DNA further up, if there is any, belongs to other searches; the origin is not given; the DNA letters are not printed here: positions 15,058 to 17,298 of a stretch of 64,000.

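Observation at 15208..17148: Exported two-enzyme fusion that could degrade cyanophycin fully to amino acids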

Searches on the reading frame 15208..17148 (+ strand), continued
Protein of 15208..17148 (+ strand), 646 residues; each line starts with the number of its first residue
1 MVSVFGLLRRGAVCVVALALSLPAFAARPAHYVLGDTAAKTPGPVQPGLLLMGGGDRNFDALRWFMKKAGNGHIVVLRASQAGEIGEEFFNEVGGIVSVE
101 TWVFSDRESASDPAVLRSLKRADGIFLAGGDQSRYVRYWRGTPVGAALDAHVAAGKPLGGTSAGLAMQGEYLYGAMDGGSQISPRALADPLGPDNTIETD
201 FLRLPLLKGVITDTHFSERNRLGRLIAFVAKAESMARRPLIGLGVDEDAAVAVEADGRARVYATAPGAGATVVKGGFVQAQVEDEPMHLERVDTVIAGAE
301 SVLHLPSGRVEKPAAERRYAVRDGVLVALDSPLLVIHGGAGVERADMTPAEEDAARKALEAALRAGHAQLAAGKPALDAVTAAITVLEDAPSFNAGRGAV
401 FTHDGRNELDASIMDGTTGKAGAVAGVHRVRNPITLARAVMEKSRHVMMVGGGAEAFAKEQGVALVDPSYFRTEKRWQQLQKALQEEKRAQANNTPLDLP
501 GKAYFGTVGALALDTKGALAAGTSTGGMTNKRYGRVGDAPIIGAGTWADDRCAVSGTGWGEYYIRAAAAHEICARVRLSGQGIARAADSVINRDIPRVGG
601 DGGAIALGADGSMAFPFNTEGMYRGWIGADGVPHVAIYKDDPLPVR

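Call 29: search_protein_families(library=pfam, proteins=[P0123, P0140, P0152, P0157, P0168, P0170, P0172, P0216, P0243, P0175], max_evalue=0.001)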
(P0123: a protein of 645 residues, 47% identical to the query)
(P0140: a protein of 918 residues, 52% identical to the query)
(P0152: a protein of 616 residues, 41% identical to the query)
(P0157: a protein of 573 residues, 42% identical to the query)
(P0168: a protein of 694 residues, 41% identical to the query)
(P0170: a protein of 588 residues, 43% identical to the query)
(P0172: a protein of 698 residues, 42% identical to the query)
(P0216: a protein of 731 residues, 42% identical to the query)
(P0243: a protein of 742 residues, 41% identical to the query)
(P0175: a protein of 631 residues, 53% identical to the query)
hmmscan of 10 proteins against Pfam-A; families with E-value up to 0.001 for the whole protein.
P0123 (645 aa): 2 families
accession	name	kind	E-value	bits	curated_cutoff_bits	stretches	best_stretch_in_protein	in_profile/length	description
PF01112.23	Asparaginase_2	-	4.3e-112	374.7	27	1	331-643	2-308/309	Asparaginase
PF03575.23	Peptidase_S51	-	3.1e-11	43.8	23.9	1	73-244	54-203/206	Peptidase family S51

P0140 (918 aa): 4 families
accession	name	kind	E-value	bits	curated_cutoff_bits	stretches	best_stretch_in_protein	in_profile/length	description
PF07969.17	Amidohydro_3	-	1.5e-83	282.3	29.7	1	399-913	3-472/472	Amidohydrolase family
PF01979.26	Amidohydro_1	-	3.4e-14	53.3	25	1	795-912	236-345/345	Amidohydrolase family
PF03575.23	Peptidase_S51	-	2.8e-09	37.4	23.9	1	87-180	38-133/206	Peptidase family S51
PF04909.20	Amidohydro_2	-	0.00069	19.9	26.4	0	801-833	237-272/289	Amidohydrolase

P0152 (616 aa): 1 family
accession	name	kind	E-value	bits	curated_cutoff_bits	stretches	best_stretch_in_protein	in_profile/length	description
PF01112.23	Asparaginase_2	-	2e-183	608.9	27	2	3-294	1-302/309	Asparaginase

P0157 (573 aa): 2 families
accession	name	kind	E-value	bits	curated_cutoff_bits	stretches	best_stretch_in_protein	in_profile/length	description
PF01112.23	Asparaginase_2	-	6.9e-110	367.4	27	1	263-571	2-308/309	Asparaginase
PF03575.23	Peptidase_S51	-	5.5e-20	72.4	23.9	1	36-210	18-205/206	Peptidase family S51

P0168 (694 aa): 2 families
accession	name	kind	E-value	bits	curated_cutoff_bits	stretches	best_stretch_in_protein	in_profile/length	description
PF01112.23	Asparaginase_2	-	5e-107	358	27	1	31-331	1-306/309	Asparaginase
PF03575.23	Peptidase_S51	-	6e-07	29.8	23.9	1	354-492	1-137/206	Peptidase family S51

P0170 (588 aa): 2 families
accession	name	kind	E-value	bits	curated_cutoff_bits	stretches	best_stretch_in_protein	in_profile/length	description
PF01112.23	Asparaginase_2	-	2.3e-110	369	27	1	282-583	1-307/309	Asparaginase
PF03575.23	Peptidase_S51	-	1.3e-19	71.1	23.9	1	40-238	1-206/206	Peptidase family S51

P0172 (698 aa): 2 families
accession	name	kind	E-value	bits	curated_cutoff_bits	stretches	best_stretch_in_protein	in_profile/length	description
PF01112.23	Asparaginase_2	-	5.4e-100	334.9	27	1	34-338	1-305/309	Asparaginase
PF03575.23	Peptidase_S51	-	1.2e-05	25.5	23.9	1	371-484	23-132/206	Peptidase family S51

P0216 (731 aa): 2 families
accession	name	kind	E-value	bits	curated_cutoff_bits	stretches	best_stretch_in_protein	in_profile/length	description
PF03575.23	Peptidase_S51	-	5e-21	75.8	23.9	2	107-249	75-202/206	Peptidase family S51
PF18604.6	PreAtp-grasp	-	0.00011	23.1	27.5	1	61-139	8-87/94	Pre ATP-grasp domain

P0243 (742 aa): 1 family
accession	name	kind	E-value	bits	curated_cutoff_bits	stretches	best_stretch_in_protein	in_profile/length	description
PF03575.23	Peptidase_S51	-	2.8e-18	66.8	23.9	2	113-175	73-136/206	Peptidase family S51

P0175 (631 aa): 2 families
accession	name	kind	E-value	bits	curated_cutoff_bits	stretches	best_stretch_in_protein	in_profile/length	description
PF01112.23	Asparaginase_2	-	1.8e-103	346.3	27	1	314-613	2-299/309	Asparaginase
PF14534.12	DUF4440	-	3.2e-12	47.3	25.2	1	48-141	15-106/107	Domain of unknown function (DUF4440)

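Call 47: find_homologous_proteins(query=L076:8001-9932:+, max_evalue=1e-10)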
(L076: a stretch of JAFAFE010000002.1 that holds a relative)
Query L076:8001-9932:+ (644 aa): 7056 proteins with E <= 1e-10 among 8000 candidates; the best 120 are listed.
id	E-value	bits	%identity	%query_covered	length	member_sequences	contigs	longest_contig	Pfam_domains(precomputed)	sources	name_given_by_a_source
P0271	0.0e+0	1378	96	100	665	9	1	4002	PF03575.24,PF01112.24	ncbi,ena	-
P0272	0.0e+0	1302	89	100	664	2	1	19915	PF03575.24,PF01112.24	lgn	-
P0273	0.0e+0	1276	88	99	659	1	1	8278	PF03575.24,PF01112.24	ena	-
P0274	3.3e-261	886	64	96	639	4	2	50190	PF03575.24,PF01112.24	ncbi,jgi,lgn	jgi:beta-aspartyl-peptidase (threonine type)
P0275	6.0e-251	852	64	95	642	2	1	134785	PF03575.24,PF01112.24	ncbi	-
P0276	5.2e-250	849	62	95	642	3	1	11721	PF03575.24,PF01112.24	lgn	-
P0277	1.4e-249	848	61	97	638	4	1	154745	PF03575.24,PF01112.24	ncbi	ncbi:isoaspartyl peptidase/L-asparaginase [Asticcacaulis currens]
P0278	1.0e-248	845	63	98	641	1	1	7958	PF03575.24,PF01112.24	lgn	-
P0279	2.1e-248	844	61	97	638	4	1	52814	PF03575.24,PF01112.24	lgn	-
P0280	2.2e-248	844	64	95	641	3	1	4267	PF03575.24,PF01112.24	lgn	-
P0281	2.2e-248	844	63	96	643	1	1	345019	PF03575.24,PF01112.24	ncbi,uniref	ncbi:isoaspartyl peptidase/L-asparaginase [Altererythrobacter fulvus]|uniref:isoaspartyl peptidase/L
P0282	2.3e-248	844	61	96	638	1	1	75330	PF03575.24,PF01112.24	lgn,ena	-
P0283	3.1e-248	843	63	96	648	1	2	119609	PF03575.24,PF01112.24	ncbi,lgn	-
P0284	5.3e-248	843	62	96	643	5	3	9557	PF03575.24,PF01112.24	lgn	-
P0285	1.2e-247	842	61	97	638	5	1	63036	PF03575.24,PF01112.24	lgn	-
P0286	2.2e-247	841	62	96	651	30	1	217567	PF03575.24,PF01112.24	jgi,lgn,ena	-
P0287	3.2e-247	840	63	97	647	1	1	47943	PF03575.24,PF01112.24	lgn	-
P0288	6.6e-247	839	63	95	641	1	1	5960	PF03575.24,PF01112.24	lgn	-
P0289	7.4e-246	836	63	96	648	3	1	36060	PF03575.24,PF01112.24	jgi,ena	-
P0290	2.1e-245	834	60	100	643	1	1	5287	PF03575.24,PF01112.24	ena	-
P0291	1.2e-244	832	61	99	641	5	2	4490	PF03575.24,PF01112.24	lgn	-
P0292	2.1e-244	831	63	95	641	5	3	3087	PF03575.24,PF01112.24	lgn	-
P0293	4.2e-244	830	62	96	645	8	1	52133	PF03575.24,PF01112.24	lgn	-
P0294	4.8e-244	830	62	95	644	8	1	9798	PF03575.24,PF01112.24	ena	-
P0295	6.3e-244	829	61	95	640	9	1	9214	PF03575.24,PF01112.24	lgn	-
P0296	9.0e-244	829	63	95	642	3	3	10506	PF03575.24,PF01112.24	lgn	-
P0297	1.9e-243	828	62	96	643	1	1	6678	PF03575.24,PF01112.24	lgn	-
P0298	2.6e-243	827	61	95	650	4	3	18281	PF03575.24,PF01112.24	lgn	-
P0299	3.0e-243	827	63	96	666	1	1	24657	PF03575.24,PF01112.24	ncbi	-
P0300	4.1e-243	827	61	96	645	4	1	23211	PF03575.24,PF01112.24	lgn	-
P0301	5.0e-243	826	63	95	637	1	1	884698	PF03575.24,PF01112.24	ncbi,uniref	ncbi:isoaspartyl peptidase/L-asparaginase [Sphingosinicella xenopeptidilytica]|uniref:Isoaspartyl pe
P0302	5.9e-243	826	61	95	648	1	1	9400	PF03575.24,PF01112.24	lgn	-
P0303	9.7e-243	825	63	95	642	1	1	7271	PF03575.24,PF01112.24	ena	-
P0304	1.2e-242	825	61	96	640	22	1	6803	PF03575.24,PF01112.24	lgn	-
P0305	1.8e-242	824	62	96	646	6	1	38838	PF03575.24,PF01112.24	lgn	-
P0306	2.5e-242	824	61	96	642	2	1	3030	PF03575.24,PF01112.24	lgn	-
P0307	2.9e-242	824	62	95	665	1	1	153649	PF03575.24,PF01112.24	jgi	jgi:beta-aspartyl-peptidase (threonine type)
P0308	3.2e-242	824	63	95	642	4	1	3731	PF03575.24,PF01112.24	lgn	-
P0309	4.5e-242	823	63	95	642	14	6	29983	PF03575.24,PF01112.24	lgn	-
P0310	5.1e-242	823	62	95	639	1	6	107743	PF03575.24,PF01112.24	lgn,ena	-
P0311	8.5e-242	822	61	98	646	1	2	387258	PF03575.24,PF01112.24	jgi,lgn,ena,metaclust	metaclust:\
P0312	9.2e-242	822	62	95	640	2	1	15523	PF03575.24,PF01112.24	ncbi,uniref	ncbi:isoaspartyl peptidase/L-asparaginase [Sphingopyxis sp.]|uniref:isoaspartyl peptidase/L-asparagi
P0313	1.6e-241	821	61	98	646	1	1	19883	PF03575.24,PF01112.24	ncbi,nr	ncbi:MAG: isoaspartyl peptidase/L-asparaginase [Sphingomonadales bacterium]|nr:isoaspartyl peptidase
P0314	2.2e-241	821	62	95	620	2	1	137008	PF03575.24,PF01112.24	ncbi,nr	ncbi:MAG: isoaspartyl peptidase/L-asparaginase [Novosphingobium sp.]|nr:isoaspartyl peptidase/L-aspa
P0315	2.5e-241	821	62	95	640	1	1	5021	PF03575.24,PF01112.24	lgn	-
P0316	2.7e-241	821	61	97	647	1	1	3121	PF03575.24,PF01112.24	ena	-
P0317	2.9e-241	820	61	96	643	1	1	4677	PF03575.24,PF01112.24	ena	-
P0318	4.9e-241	820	61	97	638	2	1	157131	PF03575.24,PF01112.24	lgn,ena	-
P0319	6.3e-241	819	60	100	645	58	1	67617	PF03575.24,PF01112.24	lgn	-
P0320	7.0e-241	819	62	96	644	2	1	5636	PF03575.24,PF01112.24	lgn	-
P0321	1.0e-240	819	62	96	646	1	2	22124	PF03575.24,PF01112.24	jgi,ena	-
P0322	1.1e-240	819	61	97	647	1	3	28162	PF03575.24,PF01112.24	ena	-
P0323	1.3e-240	818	63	95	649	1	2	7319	PF03575.24,PF01112.24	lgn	-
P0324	1.7e-240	818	62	95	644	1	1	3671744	PF03575.24,PF01112.24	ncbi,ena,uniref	ncbi:isoaspartyl peptidase/L-asparaginase [Sphingopyxis sp.]|uniref:isoaspartyl peptidase/L-asparagi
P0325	2.0e-240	818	60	96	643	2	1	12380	PF03575.24,PF01112.24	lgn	-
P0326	2.4e-240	817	62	95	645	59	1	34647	PF03575.24,PF01112.24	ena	-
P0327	2.8e-240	817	60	98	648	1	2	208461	PF03575.24,PF01112.24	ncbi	ncbi:MAG: isoaspartyl peptidase/L-asparaginase [Steroidobacteraceae bacterium]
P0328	3.4e-240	817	61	96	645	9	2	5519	PF03575.24,PF01112.24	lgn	-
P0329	4.1e-240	817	61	96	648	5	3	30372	PF03575.24,PF01112.24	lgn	-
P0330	1.0e-239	815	61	96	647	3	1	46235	PF03575.24,PF01112.24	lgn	-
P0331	1.3e-239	815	62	95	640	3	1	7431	PF03575.24,PF01112.24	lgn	-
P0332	1.4e-239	815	62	95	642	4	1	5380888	PF03575.24,PF01112.24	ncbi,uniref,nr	ncbi:peptidase T [Sphingopyxis macrogoltabida]|uniref:Isoaspartyl peptidase n=1 Tax=Sphingopyxis mac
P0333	1.5e-239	815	62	95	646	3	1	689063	PF03575.24,PF01112.24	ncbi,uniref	ncbi:isoaspartyl peptidase/L-asparaginase [Sphingopyxis sp. R3-92]|uniref:isoaspartyl peptidase/L-as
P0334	1.8e-239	814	61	96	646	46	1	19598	PF03575.24,PF01112.24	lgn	-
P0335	1.9e-239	814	60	95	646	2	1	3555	PF03575.24,PF01112.24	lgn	-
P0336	2.0e-239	814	60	95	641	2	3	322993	PF03575.24,PF01112.24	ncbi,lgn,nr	ncbi:MAG: isoaspartyl peptidase/L-asparaginase [Novosphingobium sp.]|nr:isoaspartyl peptidase/L-aspa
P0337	2.1e-239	814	60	96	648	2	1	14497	PF03575.24,PF01112.24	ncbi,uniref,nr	ncbi:isoaspartyl peptidase/L-asparaginase [Novosphingobium sp. CF614]|uniref:isoaspartyl peptidase/L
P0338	2.1e-239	814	62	95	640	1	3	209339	PF03575.24,PF01112.24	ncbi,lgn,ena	-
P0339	2.2e-239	814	60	96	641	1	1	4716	PF03575.24,PF01112.24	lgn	-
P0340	2.2e-239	814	62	95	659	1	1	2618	PF03575.24,PF01112.24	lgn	-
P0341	2.2e-239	814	59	95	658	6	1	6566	PF03575.24,PF01112.24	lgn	-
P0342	2.4e-239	814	63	95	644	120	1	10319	PF03575.24,PF01112.24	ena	-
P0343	2.5e-239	814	62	95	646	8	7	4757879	PF03575.24,PF01112.24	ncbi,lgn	ncbi:isoaspartyl peptidase/L-asparaginase [Sphingopyxis macrogoltabida]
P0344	2.6e-239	814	62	95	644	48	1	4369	PF03575.24,PF01112.24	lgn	-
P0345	2.7e-239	814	62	95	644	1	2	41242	PF03575.24,PF01112.24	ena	-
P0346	3.0e-239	814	60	95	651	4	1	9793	PF03575.24,PF01112.24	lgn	-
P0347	3.3e-239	814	61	95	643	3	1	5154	PF03575.24,PF01112.24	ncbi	ncbi:MAG: isoaspartyl peptidase/L-asparaginase [Sphingopyxis sp.]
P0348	3.4e-239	814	62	95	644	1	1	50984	PF03575.24,PF01112.24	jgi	-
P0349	3.6e-239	814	62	95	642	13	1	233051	PF03575.24,PF01112.24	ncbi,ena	-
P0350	3.8e-239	813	60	100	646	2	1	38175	PF03575.24,PF01112.24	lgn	-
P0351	5.1e-239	813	61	96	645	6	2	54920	PF03575.24,PF01112.24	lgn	-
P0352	5.1e-239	813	62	94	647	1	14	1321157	PF03575.24,PF01112.24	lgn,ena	-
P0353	6.1e-239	813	60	94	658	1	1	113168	PF03575.24,PF01112.24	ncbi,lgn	-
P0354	7.8e-239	812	59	94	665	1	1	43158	PF03575.24,PF01112.24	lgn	-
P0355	8.3e-239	812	62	95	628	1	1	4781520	PF03575.24,PF01112.24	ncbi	ncbi:isoaspartyl peptidase/L-asparaginase [Sphingopyxis panaciterrae]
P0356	8.7e-239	812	63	95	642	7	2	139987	PF03575.24,PF01112.24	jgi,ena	-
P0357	1.0e-238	812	61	95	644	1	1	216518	PF03575.24,PF01112.24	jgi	jgi:beta-aspartyl-peptidase (threonine type)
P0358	1.3e-238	812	61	95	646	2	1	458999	PF03575.24,PF01112.24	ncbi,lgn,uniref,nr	ncbi:beta-aspartyl-peptidase (threonine type) [Sphingopyxis panaciterrae]|uniref:isoaspartyl peptida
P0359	1.5e-238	812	61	95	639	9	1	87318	PF03575.24,PF01112.24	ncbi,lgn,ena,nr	ncbi:MAG: isoaspartyl peptidase/L-asparaginase [Steroidobacteraceae bacterium]|nr:isoaspartyl peptid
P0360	1.6e-238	811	60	98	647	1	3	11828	PF03575.24,PF01112.24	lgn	-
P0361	2.2e-238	811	60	96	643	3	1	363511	PF03575.24,PF01112.24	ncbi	-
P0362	2.2e-238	811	60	100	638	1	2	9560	PF03575.24,PF01112.24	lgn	-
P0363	2.4e-238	811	61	96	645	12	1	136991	PF03575.24,PF01112.24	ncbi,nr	ncbi:MAG: peptidase T [Sphingomonadales bacterium]|nr:MAG: peptidase T [Sphingomonadales bacterium]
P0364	2.4e-238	811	63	95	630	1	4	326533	PF03575.24,PF01112.24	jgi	jgi:beta-aspartyl-peptidase (threonine type)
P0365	2.7e-238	811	61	96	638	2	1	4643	PF03575.24,PF01112.24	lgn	-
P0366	2.7e-238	811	61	95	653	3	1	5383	PF03575.24,PF01112.24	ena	-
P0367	2.8e-238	811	61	95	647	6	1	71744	PF03575.24,PF01112.24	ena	-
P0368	3.0e-238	810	61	97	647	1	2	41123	PF03575.24,PF01112.24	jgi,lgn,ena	-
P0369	4.3e-238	810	58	97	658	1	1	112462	PF03575.24,PF01112.24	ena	-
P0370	5.1e-238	810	61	95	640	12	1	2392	PF03575.24,PF01112.24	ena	-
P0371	5.1e-238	810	59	100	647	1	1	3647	PF03575.24,PF01112.24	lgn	-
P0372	5.8e-238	810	59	94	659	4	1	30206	PF03575.24,PF01112.24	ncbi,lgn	-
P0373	6.1e-238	809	60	95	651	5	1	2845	PF03575.24,PF01112.24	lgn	-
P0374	6.5e-238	809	62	94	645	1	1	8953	PF03575.24,PF01112.24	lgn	-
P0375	6.8e-238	809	62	95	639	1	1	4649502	PF03575.24,PF01112.24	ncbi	ncbi:isoaspartyl peptidase/L-asparaginase [Sphingomonas koreensis]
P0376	9.1e-238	809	62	94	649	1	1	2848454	PF03575.24,PF01112.24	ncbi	-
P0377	9.4e-238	809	62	94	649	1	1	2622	PF03575.24,PF01112.24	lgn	-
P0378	1.0e-237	809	60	96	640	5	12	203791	PF03575.24,PF01112.24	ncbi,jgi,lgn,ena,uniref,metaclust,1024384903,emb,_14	ncbi:MAG: isoaspartyl peptidase/L-asparaginase [Pseudomonadota bacterium]|jgi:beta-aspartyl-peptidas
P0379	1.2e-237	809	61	95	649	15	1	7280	PF03575.24,PF01112.24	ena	-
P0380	1.2e-237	808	61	95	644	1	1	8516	PF03575.24,PF01112.24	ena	-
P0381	1.2e-237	808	61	97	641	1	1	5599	PF03575.24,PF01112.24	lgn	-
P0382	2.0e-237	808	62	96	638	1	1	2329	PF03575.24,PF01112.24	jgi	jgi:beta-aspartyl-peptidase (threonine type)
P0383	2.1e-237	808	61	94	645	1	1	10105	PF03575.24,PF01112.24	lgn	-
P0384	2.3e-237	808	60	95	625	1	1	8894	PF03575.24,PF01112.24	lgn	-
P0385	4.3e-237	807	61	94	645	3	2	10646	PF03575.24,PF01112.24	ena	-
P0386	5.5e-237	806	59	97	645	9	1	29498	PF03575.24,PF01112.24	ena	-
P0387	5.8e-237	806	60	95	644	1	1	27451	PF03575.24,PF01112.24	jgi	jgi:beta-aspartyl-peptidase (threonine type)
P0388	7.2e-237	806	62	95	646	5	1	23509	PF03575.24,PF01112.24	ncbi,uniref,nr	ncbi:isoaspartyl peptidase/L-asparaginase [Novosphingobium resinovorum]|uniref:isoaspartyl peptidase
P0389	7.4e-237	806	62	95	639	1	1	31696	PF03575.24,PF01112.24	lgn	-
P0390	7.8e-237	806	58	100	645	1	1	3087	PF03575.24,PF01112.24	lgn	-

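Call 51: find_encoding_contigs(protein=P0375, flank=8000, max_places=1)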
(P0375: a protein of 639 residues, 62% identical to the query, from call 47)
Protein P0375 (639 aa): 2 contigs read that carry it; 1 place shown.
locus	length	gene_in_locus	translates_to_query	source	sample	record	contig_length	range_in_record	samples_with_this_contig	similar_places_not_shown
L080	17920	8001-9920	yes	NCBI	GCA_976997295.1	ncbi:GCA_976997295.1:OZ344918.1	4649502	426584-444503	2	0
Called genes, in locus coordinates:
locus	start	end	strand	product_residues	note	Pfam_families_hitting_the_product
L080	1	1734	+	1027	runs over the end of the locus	PF07715:Plug, PF00593:TonB_dep_Rec_b-barrel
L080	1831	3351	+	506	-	PF04820:Trp_halogenase, PF07992:Pyr_redox_2 (faint), PF13454:NAD_binding_9 (faint)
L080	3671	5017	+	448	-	PF00144:Beta-lactamase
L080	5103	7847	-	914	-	PF07715:Plug, PF00593:TonB_dep_Rec_b-barrel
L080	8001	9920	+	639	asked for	PF03575:Peptidase_S51, PF01112:Asparaginase_2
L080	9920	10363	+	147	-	PF12840:HTH_20 (weak), PF13404:HTH_AsnC-type, PF13412:HTH_24, PF01037:AsnC_trans_reg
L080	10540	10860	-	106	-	-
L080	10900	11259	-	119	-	-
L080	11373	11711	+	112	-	-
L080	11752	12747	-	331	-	PF11199:DUF2891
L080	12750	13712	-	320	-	PF06166:DUF979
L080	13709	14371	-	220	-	PF06149:DUF969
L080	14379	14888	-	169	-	PF13463:HTH_27, PF22665:WHD_DUF6293 (weak)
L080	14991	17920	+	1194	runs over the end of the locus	PF05378:Hydant_A_N, PF01968:Hydantoinase_A, PF02538:Hydantoinase_B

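Call 52: find_encoding_contigs(protein=P0277, flank=8000, max_places=1)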
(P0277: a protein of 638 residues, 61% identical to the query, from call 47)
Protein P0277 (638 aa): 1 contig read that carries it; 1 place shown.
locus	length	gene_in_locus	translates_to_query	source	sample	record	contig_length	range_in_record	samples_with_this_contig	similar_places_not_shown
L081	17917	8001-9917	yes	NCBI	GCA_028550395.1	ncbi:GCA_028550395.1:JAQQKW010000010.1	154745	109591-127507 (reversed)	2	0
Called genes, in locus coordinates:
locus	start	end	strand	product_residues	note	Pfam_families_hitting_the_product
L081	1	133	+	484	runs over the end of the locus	PF04820:Trp_halogenase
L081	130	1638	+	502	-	PF01266:DAO, PF04820:Trp_halogenase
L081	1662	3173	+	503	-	PF04820:Trp_halogenase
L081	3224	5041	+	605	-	PF07969:Amidohydro_3, PF01979:Amidohydro_1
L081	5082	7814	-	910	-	PF07715:Plug, PF00593:TonB_dep_Rec_b-barrel, PF14905:OMP_b-brl_3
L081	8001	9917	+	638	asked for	PF03575:Peptidase_S51, PF01112:Asparaginase_2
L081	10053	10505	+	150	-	PF12840:HTH_20 (weak), PF13404:HTH_AsnC-type, PF13412:HTH_24, PF01037:AsnC_trans_reg, PF03927:NapD (faint)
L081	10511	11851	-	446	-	PF01966:HD (weak), PF13286:HD_assoc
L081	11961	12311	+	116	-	PF05336:rhaM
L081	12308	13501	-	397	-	PF00155:Aminotran_1_2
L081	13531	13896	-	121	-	PF00355:Rieske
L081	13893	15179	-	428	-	PF09298:FAA_hydrolase_N, PF01557:FAA_hydrolase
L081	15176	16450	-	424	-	PF20510:HgmA_N, PF04209:HgmA_C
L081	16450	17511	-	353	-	PF14696:Glyoxalase_5, PF00903:Glyoxalase, PF13669:Glyoxalase_4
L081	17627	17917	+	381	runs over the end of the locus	PF01263:Aldose_epim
